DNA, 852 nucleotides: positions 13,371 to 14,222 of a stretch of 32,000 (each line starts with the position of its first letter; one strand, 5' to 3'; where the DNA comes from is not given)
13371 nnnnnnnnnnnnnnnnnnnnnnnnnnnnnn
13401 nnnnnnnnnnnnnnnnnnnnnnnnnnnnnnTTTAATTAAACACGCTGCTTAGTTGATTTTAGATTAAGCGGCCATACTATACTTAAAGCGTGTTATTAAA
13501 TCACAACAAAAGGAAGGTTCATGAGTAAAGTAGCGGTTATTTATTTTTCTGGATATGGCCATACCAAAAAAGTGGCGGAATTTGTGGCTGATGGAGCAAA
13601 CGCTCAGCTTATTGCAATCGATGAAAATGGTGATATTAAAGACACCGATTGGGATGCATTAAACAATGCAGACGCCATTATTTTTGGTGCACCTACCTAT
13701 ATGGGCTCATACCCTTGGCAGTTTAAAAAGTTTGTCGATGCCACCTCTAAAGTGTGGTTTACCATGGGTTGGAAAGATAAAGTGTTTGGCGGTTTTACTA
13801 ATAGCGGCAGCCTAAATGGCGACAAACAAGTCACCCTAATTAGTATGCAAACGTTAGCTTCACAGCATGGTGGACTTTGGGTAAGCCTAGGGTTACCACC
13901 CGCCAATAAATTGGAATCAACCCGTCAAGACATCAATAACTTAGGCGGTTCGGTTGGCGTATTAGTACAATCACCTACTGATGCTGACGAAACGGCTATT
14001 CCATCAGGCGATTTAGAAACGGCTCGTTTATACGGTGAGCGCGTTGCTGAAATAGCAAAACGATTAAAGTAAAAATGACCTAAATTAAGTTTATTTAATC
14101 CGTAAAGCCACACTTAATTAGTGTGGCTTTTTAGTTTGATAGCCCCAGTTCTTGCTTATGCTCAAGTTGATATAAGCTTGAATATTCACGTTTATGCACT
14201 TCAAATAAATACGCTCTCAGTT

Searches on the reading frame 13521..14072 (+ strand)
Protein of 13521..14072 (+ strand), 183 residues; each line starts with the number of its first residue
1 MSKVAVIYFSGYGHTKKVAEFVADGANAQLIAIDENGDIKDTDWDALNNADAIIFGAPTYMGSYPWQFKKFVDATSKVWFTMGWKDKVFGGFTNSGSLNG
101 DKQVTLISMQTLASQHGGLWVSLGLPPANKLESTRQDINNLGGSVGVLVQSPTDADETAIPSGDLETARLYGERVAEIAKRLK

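Call 3: search_protein_families(library=pfam, proteins=[window:13521-14072:+])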
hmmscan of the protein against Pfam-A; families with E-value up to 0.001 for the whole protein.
window:13521-14072:+ (183 aa): 4 families
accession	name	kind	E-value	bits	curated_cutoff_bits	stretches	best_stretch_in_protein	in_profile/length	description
PF12724.12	Flavodoxin_5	-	1.9e-11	44.9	27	1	6-74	2-68/145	Flavodoxin domain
PF03358.20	FMN_red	-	1.8e-10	41.1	24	1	45-115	66-134/152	NADPH-dependent FMN reductase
PF02525.22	Flavodoxin_2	-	1.1e-08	35.5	27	1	41-108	70-132/198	Flavodoxin-like fold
PF00258.30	Flavodoxin_1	-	2.8e-07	31.2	25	1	6-75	1-72/143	Flavodoxin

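Call 4: search_protein_families(library=ncbifam, proteins=[window:13521-14072:+])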
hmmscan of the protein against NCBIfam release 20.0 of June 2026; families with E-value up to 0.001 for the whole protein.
window:13521-14072:+ (183 aa): 16 families
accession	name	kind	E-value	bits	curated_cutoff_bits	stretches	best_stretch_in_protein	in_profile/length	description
NF002999.0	PRK03767.1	equivalog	3.1e-25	89.1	141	2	44-183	64-199/200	NAD(P)H:quinone oxidoreductase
TIGR01755.1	flav_wrbA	equivalog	7.2e-22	78.3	132.5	1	45-182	64-197/197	NAD(P)H:quinone oxidoreductase type IV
NF038196.1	ferrodoxin_EFR1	subfamily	4.8e-08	33.3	75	1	6-77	1-68/242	EFR1 family ferrodoxin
NF004049.0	PRK05568.1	equivalog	4.9e-08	33.4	206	1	1-64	1-62/142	flavodoxin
TIGR01753.1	flav_short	equivalog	6.1e-07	30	123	1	4-74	1-72/140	flavodoxin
NF006736.0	PRK09267.1-2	equivalog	1.1e-06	28.5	202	1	1-76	1-71/161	flavodoxin FldA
NF005246.0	PRK06756.1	subfamily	9.9e-06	25.6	130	1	1-93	1-93/148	flavodoxin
TIGR03566.1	FMN_reduc_MsuE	equivalog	2.6e-05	24.1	212.5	1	41-74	60-93/174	FMN reductase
NF005216.0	PRK06703.1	subfamily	0.0001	22.4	127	1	1-90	1-89/151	flavodoxin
NF006738.0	PRK09267.1-4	equivalog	0.00014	21.5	172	1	3-60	2-56/171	flavodoxin FldA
NF004050.0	PRK05569.1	subfamily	0.00015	22.1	136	1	1-59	1-58/141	flavodoxin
TIGR04037.1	LLM_duo_CE1759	subfamily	0.00016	21.4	175.9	1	41-75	64-98/199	CE1759 family FMN reductase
NF006739.0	PRK09267.1-5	subfamily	0.00031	20.6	175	1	1-75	1-73/168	flavodoxin FldA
TIGR01752.1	flav_long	equivalog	0.00035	20.1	146.75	1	3-79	1-75/167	flavodoxin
NF005501.0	PRK07116.1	subfamily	0.00055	19.4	198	1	2-45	4-47/161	flavodoxin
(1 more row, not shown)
